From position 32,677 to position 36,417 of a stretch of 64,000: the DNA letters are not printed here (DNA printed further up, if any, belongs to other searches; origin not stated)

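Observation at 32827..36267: ECF sigma factor fused in-frame to a TM helix and about 900 aa of extracytoplasmic carboxypeptidase-regulatory-like repeats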

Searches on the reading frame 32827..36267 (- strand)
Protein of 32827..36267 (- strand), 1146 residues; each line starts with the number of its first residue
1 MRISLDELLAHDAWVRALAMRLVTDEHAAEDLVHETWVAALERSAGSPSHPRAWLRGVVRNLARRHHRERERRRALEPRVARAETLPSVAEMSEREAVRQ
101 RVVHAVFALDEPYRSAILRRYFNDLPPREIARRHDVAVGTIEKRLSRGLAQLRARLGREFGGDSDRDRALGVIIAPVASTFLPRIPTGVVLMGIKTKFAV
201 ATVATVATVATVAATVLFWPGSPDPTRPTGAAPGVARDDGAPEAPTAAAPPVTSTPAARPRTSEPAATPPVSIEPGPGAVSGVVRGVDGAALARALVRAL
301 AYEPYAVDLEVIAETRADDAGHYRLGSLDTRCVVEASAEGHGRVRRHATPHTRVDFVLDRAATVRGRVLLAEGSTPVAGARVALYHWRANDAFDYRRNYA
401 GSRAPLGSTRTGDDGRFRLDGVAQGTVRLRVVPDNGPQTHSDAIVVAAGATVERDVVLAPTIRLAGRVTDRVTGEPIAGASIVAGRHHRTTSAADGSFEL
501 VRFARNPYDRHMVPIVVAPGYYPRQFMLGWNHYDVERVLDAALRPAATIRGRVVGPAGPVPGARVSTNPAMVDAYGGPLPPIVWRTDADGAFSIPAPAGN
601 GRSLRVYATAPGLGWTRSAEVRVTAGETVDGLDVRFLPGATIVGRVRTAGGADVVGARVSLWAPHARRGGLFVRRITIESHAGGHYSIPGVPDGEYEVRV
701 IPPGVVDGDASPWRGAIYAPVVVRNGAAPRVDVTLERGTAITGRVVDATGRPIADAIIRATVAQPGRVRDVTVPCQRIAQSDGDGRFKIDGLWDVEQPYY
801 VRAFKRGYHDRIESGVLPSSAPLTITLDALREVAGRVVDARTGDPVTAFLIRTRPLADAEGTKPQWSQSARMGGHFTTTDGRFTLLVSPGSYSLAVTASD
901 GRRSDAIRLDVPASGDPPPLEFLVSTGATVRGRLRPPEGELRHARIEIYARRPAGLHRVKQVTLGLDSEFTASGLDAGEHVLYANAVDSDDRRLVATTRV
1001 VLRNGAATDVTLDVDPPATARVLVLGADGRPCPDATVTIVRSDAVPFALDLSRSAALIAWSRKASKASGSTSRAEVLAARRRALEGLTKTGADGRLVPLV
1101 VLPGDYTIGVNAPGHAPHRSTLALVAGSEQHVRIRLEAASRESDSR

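Call 4: search_protein_families(library=pfam, proteins=[window:32827-36267:-], max_evalue=0.1)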
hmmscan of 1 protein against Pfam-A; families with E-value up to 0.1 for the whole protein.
window:32827-36267:- (1146 aa): 12 families
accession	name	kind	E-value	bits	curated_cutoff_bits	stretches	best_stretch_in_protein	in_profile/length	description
PF13620.12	CarboxypepD_reg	-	2.2e-59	198.2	32.3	8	741-816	2-67/82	Carboxypeptidase regulatory-like domain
PF13715.12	CarbopepD_reg_2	-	1.8e-12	47.6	32.2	1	465-508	2-46/88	CarboxypepD_reg-like domain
PF04542.20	Sigma70_r2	-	5.9e-11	42.4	24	1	11-73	5-71/71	Sigma-70 region 2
PF08281.18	Sigma70_r4_2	-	2.6e-10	40.2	25.7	1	102-152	4-54/54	Sigma-70, region 4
PF00775.27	Dioxygenase_C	-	1.9e-06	27.9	27.3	0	363-423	31-92/182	Dioxygenase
PF15976.11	CooC_C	-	1.4e-05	25.5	29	0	449-508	4-61/93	CS1-pili formation C-terminal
PF14686.12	fn3_3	-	2.2e-05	24.6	24.4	0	409-452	29-73/75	Polysaccharide lyase family 4, domain II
PF04545.22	Sigma70_r4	-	3.8e-05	23.6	24.1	1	109-154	5-50/50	Sigma-70, region 4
PF25020.1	TTR_TEN1-4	-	0.0011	19.3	27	0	359-386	4-30/86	Teneurin TTR-like domain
PF20598.4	DUF6795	-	0.0087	16.8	27.4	0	549-598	1-47/103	Domain of unknown function (DUF6795)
PF08308.17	PEGA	-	0.024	15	20.8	0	1101-1138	32-69/71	PEGA domain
PF17210.9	SdrD_B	-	0.056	14.1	29.7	0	654-703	24-67/112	SdrD B-like domain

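Call 5: search_protein_families(library=ncbifam, proteins=[window:32827-36267:-], max_evalue=0.1)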
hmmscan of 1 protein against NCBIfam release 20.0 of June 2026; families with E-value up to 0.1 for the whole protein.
window:32827-36267:- (1146 aa): 68 families (the best 25 are shown)
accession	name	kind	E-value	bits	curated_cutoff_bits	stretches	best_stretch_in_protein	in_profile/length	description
TIGR02983.1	SigE-fam_strep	subfamily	4.7e-19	68.8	141.55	1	13-157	17-159/162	SigE family RNA polymerase sigma factor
TIGR02937.1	sigma70-ECF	superfamily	1.9e-18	66.6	42.9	1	11-156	10-165/165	sigma-70 family RNA polymerase sigma factor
NF007227.0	PRK09645.1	subfamily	1.1e-13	51.4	202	1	11-156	22-170/177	sigma-70 family RNA polymerase sigma factor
TIGR02985.1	Sig70_bacteroi1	subfamily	1.3e-13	51.4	126.4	1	15-156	14-162/162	RNA polymerase sigma-70 factor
TIGR02989.1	Sig-70_gvs1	subfamily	9.7e-13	48.3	124.55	1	8-153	7-155/158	RNA polymerase sigma-70 factor, Rhodopirellula/Verrucomicrobium family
NF004113.0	PRK05602.1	equivalog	2.2e-12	47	208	1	15-159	58-204/211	RNA polymerase sigma factor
NF009189.0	PRK12537.1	equivalog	8.3e-12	45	261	1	15-155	36-180/182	RNA polymerase sigma factor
NF009164.0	PRK12511.1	equivalog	1.9e-11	43.8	185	1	9-154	11-157/182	RNA polymerase sigma factor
NF009179.0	PRK12527.1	equivalog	2.1e-10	40.9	162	1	15-156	9-153/159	RNA polymerase sigma factor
NF007223.0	PRK09641.1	equivalog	3.6e-10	40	209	1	16-157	32-185/187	RNA polymerase sigma factor SigW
NF009172.0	PRK12519.1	subfamily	5.4e-10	39.1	222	1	12-157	39-190/194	RNA polymerase sigma factor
NF009166.1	PRK12513.1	equivalog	8.2e-10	38.7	206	1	19-158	39-188/193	RNA polymerase sigma factor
TIGR02948.1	SigW_bacill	equivalog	1.8e-09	37.9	243.1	1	15-157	31-185/187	RNA polymerase sigma factor SigW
NF007216.0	PRK09638.1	equivalog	4.5e-09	36.3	194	1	12-158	28-176/180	RNA polymerase sigma factor SigY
NF007229.0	PRK09647.1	equivalog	6.2e-09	35.5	265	1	7-159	48-205/220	RNA polymerase sigma factor SigE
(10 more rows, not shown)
